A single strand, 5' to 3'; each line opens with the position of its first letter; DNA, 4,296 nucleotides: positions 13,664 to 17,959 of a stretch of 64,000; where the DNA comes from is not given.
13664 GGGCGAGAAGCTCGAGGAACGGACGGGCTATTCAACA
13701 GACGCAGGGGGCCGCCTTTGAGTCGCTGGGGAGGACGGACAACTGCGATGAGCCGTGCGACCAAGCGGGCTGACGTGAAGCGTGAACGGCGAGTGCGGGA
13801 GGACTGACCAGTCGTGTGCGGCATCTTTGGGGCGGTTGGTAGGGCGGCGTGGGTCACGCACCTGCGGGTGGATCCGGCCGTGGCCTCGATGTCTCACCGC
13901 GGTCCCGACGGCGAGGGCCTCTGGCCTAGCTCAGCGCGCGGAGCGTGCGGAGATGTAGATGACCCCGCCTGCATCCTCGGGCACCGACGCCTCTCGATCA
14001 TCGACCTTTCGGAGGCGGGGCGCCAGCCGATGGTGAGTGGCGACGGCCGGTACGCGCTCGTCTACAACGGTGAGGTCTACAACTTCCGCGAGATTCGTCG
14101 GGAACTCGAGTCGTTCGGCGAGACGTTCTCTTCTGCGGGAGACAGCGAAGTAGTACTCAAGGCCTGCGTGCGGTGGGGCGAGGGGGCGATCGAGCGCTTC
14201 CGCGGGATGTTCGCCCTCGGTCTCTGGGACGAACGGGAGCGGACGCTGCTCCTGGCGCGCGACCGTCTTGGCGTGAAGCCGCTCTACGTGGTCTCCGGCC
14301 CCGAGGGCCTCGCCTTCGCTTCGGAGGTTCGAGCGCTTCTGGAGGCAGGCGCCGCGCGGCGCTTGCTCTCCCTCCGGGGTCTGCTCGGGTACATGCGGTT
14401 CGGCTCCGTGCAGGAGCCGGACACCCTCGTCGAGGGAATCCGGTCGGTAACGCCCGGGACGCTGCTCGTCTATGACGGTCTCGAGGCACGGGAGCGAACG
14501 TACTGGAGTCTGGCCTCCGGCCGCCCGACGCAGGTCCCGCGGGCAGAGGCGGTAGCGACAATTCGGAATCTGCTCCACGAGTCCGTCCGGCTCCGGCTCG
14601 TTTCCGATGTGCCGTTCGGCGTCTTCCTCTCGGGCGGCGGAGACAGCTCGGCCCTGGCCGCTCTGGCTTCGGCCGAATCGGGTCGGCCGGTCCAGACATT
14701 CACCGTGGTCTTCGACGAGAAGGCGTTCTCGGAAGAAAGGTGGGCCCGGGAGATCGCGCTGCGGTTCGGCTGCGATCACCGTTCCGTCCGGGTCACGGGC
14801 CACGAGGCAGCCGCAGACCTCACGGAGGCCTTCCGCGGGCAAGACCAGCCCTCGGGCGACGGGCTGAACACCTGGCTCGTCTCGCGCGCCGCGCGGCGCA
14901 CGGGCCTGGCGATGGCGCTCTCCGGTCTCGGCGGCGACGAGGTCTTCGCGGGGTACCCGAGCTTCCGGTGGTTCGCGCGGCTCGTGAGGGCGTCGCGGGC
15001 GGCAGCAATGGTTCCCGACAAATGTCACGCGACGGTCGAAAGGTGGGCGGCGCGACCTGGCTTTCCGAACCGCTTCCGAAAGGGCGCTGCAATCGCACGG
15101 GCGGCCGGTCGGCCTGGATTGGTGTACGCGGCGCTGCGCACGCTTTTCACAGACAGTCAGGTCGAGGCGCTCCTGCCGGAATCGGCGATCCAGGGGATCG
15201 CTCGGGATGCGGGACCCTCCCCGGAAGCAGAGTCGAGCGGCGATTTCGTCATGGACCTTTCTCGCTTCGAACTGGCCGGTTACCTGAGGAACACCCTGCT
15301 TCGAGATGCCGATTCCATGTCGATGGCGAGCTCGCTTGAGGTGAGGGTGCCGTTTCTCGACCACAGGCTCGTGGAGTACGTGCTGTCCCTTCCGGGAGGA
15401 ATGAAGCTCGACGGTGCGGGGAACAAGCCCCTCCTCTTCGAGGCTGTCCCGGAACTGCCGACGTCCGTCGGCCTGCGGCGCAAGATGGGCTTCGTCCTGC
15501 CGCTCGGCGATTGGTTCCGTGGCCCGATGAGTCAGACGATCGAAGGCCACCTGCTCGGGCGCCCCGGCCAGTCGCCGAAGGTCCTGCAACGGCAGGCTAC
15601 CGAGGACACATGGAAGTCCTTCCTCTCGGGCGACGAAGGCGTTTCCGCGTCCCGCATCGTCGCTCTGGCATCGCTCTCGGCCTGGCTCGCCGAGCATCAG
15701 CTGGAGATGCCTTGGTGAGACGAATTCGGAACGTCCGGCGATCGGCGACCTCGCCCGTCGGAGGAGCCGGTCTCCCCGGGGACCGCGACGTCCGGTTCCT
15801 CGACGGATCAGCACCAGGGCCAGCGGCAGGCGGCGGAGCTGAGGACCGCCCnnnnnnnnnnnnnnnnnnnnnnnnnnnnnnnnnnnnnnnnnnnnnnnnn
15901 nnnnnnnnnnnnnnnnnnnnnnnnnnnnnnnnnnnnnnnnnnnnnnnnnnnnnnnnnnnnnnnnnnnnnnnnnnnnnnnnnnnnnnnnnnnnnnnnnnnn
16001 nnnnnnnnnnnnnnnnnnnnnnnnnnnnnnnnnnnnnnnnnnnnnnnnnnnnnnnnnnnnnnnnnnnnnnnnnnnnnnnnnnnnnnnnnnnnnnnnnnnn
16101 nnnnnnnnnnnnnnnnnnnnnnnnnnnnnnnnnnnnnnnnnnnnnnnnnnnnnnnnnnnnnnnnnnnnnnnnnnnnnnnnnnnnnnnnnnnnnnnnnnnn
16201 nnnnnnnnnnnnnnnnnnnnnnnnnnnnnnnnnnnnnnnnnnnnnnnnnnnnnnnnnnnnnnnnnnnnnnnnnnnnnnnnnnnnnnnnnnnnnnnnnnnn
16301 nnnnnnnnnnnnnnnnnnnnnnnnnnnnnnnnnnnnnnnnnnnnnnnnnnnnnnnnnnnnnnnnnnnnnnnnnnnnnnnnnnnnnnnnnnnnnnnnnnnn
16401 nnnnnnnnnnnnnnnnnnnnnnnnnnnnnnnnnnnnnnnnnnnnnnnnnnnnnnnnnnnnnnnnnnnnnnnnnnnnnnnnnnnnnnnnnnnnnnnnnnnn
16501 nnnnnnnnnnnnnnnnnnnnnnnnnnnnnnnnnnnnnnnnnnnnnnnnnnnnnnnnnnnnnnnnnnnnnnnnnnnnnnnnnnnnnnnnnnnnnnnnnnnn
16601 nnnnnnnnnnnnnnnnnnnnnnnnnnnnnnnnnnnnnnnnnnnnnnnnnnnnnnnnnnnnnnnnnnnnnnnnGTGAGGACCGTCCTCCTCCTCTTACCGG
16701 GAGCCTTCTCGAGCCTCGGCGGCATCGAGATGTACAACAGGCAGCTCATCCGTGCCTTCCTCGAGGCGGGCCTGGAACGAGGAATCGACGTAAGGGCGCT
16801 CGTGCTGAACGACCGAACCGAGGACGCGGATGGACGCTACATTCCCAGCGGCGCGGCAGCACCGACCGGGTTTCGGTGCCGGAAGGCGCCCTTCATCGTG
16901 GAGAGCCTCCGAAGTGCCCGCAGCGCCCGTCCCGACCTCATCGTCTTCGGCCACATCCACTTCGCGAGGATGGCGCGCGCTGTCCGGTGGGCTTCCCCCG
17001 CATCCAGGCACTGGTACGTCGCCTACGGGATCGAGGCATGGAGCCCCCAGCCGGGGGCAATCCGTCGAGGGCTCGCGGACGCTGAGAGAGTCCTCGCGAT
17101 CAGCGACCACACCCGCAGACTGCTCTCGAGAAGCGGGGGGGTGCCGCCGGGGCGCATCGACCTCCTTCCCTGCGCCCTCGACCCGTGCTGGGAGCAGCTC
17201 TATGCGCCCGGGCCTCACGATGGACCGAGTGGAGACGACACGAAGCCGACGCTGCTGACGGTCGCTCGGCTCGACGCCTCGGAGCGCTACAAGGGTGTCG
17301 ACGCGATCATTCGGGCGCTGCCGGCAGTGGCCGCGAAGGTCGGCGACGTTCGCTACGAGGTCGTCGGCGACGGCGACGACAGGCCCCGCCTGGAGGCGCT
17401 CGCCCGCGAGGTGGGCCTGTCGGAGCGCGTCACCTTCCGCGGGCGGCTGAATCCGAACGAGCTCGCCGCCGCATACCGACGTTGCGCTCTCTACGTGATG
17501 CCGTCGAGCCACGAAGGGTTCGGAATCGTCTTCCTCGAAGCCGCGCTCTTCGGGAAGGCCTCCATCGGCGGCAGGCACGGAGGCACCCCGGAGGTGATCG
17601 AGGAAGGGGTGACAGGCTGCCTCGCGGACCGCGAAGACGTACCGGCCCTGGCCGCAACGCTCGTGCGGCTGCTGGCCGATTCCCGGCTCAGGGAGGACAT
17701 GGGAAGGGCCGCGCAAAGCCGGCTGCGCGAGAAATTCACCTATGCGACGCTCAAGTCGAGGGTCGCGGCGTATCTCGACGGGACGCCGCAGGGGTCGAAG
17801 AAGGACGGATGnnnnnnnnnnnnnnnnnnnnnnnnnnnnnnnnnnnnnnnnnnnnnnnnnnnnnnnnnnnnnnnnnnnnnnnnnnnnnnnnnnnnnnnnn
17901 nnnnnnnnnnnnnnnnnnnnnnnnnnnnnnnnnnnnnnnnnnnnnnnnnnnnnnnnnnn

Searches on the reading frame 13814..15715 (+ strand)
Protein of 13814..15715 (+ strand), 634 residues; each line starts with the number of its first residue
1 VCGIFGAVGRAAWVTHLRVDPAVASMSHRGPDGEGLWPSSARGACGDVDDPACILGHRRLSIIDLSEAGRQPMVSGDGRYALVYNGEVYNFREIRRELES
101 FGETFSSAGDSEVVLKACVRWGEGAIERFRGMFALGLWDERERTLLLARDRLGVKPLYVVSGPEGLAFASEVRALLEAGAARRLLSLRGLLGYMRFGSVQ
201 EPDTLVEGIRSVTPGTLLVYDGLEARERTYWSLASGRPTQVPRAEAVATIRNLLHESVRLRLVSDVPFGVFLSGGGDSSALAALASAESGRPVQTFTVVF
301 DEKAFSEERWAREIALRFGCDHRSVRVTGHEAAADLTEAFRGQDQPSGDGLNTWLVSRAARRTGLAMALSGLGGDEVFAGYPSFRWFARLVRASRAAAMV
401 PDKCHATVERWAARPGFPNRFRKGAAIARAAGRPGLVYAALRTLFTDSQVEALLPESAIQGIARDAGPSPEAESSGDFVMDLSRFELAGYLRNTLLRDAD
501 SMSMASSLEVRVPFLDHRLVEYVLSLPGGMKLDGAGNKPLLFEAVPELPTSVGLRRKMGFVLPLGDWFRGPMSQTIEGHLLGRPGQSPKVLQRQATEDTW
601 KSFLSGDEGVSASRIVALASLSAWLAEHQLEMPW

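Call 29: search_protein_families(library=pfam, proteins=[window:13814-15715:+], max_evalue=0.00001)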
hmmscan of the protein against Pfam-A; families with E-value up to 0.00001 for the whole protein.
window:13814-15715:+ (634 aa): 3 families
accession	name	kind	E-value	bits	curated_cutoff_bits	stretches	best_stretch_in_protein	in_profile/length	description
PF00733.27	Asn_synthase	-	4.3e-76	257.3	21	1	250-625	2-353/354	Asparagine synthase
PF13537.11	GATase_7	-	2.9e-43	147.2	25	1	57-176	1-122/123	Glutamine amidotransferase domain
PF13522.11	GATase_6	-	1.3e-41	142.1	27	1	51-171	10-130/130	Glutamine amidotransferase domain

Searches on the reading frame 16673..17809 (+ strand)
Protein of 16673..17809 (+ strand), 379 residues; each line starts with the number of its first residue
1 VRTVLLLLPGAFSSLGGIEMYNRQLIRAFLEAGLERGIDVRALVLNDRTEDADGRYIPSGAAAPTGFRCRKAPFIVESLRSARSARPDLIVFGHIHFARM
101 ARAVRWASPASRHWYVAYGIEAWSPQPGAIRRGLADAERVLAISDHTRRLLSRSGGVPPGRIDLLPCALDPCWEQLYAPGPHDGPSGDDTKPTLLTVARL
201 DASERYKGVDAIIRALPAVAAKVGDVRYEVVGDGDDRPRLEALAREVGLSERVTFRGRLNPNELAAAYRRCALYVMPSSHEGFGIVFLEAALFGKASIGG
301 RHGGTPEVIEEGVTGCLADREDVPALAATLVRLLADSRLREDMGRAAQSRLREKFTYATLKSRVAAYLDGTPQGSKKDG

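Call 61: search_protein_families(library=pfam, proteins=[window:16673-17809:+], max_evalue=0.0001)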
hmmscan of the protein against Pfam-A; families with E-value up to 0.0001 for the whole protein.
window:16673-17809:+ (379 aa): 6 families
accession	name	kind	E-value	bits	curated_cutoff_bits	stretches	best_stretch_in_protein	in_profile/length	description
PF00534.26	Glycos_transf_1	-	8.9e-36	123.4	26.4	1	188-349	12-171/172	Glycosyl transferases group 1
PF13692.12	Glyco_trans_1_4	-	7.5e-34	117.5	27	1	192-336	2-142/142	Glycosyl transferases group 1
PF20706.3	GT4-conflict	-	1.1e-15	58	26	1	137-324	147-335/385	Family 4 Glycosyltransferase in conflict systems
PF13439.12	Glyco_transf_4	-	3.1e-11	44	28.5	1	16-171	2-168/170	Glycosyltransferase Family 4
PF13579.12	Glyco_trans_4_4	-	4.1e-08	34.2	29.7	1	16-167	1-157/158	Glycosyl transferase 4-like domain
PF13524.12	Glyco_trans_1_2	-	1.1e-07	32.3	25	1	221-358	10-136/144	Glycosyl transferase-like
